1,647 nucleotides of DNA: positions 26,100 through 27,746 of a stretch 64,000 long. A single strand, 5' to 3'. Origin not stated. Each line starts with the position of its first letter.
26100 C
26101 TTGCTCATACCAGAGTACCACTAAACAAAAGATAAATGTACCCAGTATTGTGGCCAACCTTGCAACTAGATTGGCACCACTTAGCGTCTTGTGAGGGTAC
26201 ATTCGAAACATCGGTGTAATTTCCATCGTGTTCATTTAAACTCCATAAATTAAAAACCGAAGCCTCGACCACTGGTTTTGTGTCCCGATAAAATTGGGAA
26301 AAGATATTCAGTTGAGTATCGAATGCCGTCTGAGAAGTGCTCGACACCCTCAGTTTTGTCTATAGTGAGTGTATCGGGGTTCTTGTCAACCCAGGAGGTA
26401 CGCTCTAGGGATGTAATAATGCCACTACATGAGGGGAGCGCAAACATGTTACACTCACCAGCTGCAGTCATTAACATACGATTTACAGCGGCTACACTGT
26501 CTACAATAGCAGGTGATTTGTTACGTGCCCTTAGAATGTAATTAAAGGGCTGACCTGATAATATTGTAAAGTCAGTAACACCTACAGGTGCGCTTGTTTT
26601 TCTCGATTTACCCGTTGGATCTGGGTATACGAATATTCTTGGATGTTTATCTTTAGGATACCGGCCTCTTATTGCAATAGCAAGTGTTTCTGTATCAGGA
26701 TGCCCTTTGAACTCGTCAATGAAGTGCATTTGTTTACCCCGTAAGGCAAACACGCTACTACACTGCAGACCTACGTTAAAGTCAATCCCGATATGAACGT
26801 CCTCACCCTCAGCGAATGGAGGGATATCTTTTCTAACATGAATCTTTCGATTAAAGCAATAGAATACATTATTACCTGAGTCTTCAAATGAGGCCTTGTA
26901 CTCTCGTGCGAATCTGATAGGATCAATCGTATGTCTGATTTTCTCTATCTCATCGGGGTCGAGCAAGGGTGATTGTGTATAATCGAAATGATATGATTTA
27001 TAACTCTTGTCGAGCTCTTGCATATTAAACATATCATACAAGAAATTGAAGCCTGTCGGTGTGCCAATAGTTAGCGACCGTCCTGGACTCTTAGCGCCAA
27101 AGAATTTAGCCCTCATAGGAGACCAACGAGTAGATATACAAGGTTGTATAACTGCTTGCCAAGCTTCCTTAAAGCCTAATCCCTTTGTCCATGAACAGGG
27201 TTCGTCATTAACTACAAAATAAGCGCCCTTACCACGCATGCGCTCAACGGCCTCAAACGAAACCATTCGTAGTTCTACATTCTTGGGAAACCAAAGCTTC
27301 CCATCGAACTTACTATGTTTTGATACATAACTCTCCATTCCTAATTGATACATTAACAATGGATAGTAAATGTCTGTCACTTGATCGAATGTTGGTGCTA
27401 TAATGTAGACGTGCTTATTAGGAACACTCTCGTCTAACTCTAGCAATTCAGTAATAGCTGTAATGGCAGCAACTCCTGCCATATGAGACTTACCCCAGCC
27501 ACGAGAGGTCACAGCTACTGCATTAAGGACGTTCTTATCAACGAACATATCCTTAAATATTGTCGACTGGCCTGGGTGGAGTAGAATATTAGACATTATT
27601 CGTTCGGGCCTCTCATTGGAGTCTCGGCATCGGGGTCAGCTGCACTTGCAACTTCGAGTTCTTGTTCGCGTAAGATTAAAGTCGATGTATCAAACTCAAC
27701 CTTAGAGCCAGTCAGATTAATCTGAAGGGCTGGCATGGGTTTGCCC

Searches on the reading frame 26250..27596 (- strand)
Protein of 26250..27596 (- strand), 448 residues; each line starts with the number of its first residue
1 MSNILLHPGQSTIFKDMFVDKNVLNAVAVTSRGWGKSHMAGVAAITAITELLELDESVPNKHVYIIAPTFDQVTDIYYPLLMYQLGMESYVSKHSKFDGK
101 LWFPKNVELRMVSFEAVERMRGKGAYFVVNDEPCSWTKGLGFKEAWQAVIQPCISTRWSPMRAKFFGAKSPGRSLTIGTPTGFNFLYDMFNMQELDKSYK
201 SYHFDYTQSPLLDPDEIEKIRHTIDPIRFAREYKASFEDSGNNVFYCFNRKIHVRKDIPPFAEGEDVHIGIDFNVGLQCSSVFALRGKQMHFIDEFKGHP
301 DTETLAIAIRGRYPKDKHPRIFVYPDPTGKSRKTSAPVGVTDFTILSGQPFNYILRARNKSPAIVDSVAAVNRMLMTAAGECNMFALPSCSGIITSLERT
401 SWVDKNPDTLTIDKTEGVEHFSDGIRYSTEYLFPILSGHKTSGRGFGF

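Call 10: search_protein_families(library=phrogs, proteins=[window:26250-27596:-], max_evalue=0.001)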
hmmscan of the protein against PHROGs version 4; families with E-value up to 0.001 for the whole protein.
window:26250-27596:- (448 aa): 2 families
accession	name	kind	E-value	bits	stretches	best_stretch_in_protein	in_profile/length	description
phrog_2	-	head and packaging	1.6e-23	84.4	1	8-436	268-596/807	terminase large subunit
phrog_10250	-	head and packaging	1.4e-17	65.2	1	222-438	3-221/228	terminase large subunit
